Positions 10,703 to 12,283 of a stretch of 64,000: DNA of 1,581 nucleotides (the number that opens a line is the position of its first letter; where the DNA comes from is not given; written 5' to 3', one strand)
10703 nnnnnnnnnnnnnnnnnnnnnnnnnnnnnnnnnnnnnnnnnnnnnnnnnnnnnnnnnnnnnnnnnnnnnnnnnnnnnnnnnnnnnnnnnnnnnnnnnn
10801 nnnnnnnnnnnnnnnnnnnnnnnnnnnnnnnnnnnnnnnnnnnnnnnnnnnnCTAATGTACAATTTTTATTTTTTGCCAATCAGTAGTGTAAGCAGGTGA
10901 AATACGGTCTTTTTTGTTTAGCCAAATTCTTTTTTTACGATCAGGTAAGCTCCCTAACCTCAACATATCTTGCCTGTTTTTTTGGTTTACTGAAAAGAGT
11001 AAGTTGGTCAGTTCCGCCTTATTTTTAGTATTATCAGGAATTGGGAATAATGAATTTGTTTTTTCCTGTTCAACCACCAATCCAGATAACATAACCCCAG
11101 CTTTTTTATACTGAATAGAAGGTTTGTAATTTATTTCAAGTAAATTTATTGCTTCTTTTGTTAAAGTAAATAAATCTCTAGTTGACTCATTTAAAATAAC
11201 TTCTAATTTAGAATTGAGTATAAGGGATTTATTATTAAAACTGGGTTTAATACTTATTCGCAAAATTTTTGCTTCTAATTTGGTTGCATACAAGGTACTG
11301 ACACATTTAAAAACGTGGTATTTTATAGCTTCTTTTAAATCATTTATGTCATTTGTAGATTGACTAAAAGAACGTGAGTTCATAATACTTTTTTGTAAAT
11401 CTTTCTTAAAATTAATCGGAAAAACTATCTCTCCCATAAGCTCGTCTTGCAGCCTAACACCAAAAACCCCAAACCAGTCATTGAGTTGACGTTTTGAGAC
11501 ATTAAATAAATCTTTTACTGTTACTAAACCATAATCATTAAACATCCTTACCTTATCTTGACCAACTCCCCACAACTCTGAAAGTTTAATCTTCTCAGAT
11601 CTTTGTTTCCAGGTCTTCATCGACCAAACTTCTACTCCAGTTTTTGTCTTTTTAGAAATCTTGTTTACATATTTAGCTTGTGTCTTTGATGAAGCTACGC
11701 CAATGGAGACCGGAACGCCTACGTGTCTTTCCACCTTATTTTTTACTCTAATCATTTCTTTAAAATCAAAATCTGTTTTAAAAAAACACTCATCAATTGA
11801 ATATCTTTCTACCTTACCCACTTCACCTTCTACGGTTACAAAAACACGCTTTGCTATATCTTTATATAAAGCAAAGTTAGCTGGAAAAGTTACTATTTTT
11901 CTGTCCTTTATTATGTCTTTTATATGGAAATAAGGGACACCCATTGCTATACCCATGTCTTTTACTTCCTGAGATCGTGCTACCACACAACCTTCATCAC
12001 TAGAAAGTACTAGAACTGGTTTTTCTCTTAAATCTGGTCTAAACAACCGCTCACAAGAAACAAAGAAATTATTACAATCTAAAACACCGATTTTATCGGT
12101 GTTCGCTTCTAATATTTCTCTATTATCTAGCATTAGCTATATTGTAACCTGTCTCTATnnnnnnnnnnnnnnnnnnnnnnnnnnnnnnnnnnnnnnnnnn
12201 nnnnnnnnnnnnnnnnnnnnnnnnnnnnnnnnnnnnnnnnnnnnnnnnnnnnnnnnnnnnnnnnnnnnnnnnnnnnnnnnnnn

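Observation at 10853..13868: umuD and umuC separated by a secreted GH18-like gene, with no obvious LexA box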

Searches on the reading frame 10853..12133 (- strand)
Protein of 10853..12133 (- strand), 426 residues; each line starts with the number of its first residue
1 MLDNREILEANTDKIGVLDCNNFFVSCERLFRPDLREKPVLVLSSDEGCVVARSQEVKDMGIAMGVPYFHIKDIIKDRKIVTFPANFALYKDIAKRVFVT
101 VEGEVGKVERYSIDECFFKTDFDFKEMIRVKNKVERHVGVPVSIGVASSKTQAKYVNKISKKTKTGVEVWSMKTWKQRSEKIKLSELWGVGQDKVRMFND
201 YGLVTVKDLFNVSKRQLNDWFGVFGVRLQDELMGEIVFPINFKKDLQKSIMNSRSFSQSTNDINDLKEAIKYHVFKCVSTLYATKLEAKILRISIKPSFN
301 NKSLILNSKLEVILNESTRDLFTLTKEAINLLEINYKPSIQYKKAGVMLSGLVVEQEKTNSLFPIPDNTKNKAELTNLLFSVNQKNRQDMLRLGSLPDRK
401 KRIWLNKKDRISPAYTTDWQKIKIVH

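Call 3: search_protein_families(library=pfam, proteins=[window:10853-12133:-], max_evalue=0.01)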
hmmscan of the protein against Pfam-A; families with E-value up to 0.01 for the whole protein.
window:10853-12133:- (426 aa): 3 families
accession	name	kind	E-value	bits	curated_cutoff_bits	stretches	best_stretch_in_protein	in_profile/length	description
PF00817.25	IMS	-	3.6e-27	95.5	23.2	1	18-156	1-146/148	impB/mucB/samB family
PF11799.13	IMS_C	-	1.2e-11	45.4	20.7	1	248-359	2-106/109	impB/mucB/samB family C-terminal domain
PF13438.11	DUF4113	-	5.8e-07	29.9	24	1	381-422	9-48/51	Domain of unknown function (DUF4113)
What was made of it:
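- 10853..12133 (-): umuC: Y-family translesion polymerase with a UmuC-type C-terminus. IMS, IMS_C and DUF4113 (call 3).
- Checked: UmuC-like, 10853-12133: Pfam IMS, IMS_C and DUF4113 (call 3).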

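Call 4: search_protein_families(library=ncbifam, proteins=[window:10853-12133:-], max_evalue=0.01)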
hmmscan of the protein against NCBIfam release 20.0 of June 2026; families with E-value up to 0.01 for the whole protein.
window:10853-12133:- (426 aa): 11 families
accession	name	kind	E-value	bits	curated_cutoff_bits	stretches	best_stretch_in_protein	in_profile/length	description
NF002955.0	PRK03609.1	subfamily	2.8e-63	214.3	431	1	18-425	5-421/422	translesion error-prone DNA polymerase V subunit UmuC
NF002882.0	PRK03348.1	equivalog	1.7e-33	116.1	389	1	17-379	9-369/461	DNA polymerase IV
NF002492.0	PRK01810.1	equivalog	1.9e-31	109.3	399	1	17-401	14-399/412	DNA polymerase IV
NF002848.0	PRK03103.1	subfamily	2e-28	99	381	1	14-385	5-380/410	DNA polymerase IV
NF002751.0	PRK02794.1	equivalog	7.2e-28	97.6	371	1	14-373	39-396/425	DNA polymerase IV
NF010731.0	PRK14133.1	equivalog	1.5e-27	96.8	362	1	17-334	7-322/352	DNA polymerase IV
NF002883.0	PRK03352.1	equivalog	5.8e-24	84.9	330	1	18-333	10-324/347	DNA polymerase IV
NF002677.0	PRK02406.1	equivalog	7.6e-24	84.4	256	1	12-315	5-312/357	DNA polymerase IV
NF003015.0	PRK03858.1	subfamily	1.4e-21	77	367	1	18-228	12-223/399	DNA polymerase IV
NF002292.0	PRK01216.1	equivalog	1.3e-16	60.6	339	1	18-282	6-273/351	DNA polymerase IV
TIGR03491.1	TIGR03491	subfamily_domain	0.003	16.6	97.45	1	170-232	200-261/462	TM0106 family RecB-like putative nuclease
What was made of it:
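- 10853..12133 (-): UmuC is the best NCBIfam model but falls below its cutoff (call 4).
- On UmuC (Pol V catalytic subunit, Y-family): The score is below the curated cutoff of 431 (calls 3, 4).
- Checked: The best NCBIfam model is UmuC (E=2.8e-63), but 214 bits is below its curated cutoff of 431 (call 4).
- UmuC scores below NCBIfam's UmuC cutoff (call 4).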

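Call 50: search_solved_structures(query=window:10853-12133:-, max_evalue=1e-10, show_alignments=1)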
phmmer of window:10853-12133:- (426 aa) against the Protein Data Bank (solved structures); distinct sequences matched with E-value up to 1e-10: 28.
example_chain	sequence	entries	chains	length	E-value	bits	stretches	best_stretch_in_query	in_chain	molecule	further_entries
7yll_A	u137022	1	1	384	1.6e-16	63.5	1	15-273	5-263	DNA polymerase IV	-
2w9b_A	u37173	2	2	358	3.5e-12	49.2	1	18-288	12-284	DNA POLYMERASE IV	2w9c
2ago_A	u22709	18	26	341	6.7e-12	48.3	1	18-287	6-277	DNA polymerase IV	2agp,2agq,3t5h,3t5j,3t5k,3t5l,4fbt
2asd_A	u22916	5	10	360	6.7e-12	48.3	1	18-287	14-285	DNA polymerase IV | Dpo4 polymerase IV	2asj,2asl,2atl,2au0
4g3i_A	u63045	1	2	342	6.7e-12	48.3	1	18-287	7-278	DNA polymerase IV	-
3pvx_A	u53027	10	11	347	6.7e-12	48.3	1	18-287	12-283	DNA polymerase IV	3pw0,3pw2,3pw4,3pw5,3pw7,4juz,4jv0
3gii_A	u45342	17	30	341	6.8e-12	48.3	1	18-287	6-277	DNA polymerase IV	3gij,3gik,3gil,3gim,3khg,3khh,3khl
2rdi_A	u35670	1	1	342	6.9e-12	48.3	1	18-287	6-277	DNA polymerase IV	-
4tqr_A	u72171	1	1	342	6.9e-12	48.2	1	18-287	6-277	DNA polymerase IV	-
3v6k_A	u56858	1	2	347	7e-12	48.2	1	18-287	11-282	DNA polymerase IV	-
4qwc_A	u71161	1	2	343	7e-12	48.2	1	18-287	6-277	DNA polymerase IV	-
3v6h_A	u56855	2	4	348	7e-12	48.2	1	18-287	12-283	DNA polymerase IV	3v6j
9nkd_A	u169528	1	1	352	7.3e-12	48.2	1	18-287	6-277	DNA polymerase IV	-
2uvr_A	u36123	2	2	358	7.3e-12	48.2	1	18-287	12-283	DNA POLYMERASE IV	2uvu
2uvv_A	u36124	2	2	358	7.7e-12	48.1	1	18-287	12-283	DNA POLYMERASE IV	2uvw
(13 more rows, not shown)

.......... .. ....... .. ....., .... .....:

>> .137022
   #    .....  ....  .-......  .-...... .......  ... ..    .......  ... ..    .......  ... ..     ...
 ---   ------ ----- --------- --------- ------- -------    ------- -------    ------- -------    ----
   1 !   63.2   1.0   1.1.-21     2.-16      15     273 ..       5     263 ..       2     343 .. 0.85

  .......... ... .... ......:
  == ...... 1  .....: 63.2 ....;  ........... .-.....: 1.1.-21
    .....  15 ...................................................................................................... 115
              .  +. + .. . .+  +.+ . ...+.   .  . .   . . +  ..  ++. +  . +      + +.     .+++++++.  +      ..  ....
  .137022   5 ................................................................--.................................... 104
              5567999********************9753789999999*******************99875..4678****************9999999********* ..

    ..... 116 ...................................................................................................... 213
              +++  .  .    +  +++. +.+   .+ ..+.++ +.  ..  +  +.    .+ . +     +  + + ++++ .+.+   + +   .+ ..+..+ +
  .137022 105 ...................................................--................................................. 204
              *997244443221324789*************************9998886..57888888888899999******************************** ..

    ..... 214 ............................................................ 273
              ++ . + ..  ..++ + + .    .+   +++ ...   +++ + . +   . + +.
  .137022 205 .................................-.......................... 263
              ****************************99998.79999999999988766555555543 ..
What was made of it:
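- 10853..12133 (-): D19 and D113-E114 align with the conserved acidic motifs (DMDAFF, SIDE) of a solved DNA polymerase IV (call 50).
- On UmuC (Pol V catalytic subunit, Y-family): LDCNNFF (D19) and SIDE (D113-E114) align with the corresponding conserved motifs of a solved DNA polymerase IV (call 50).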
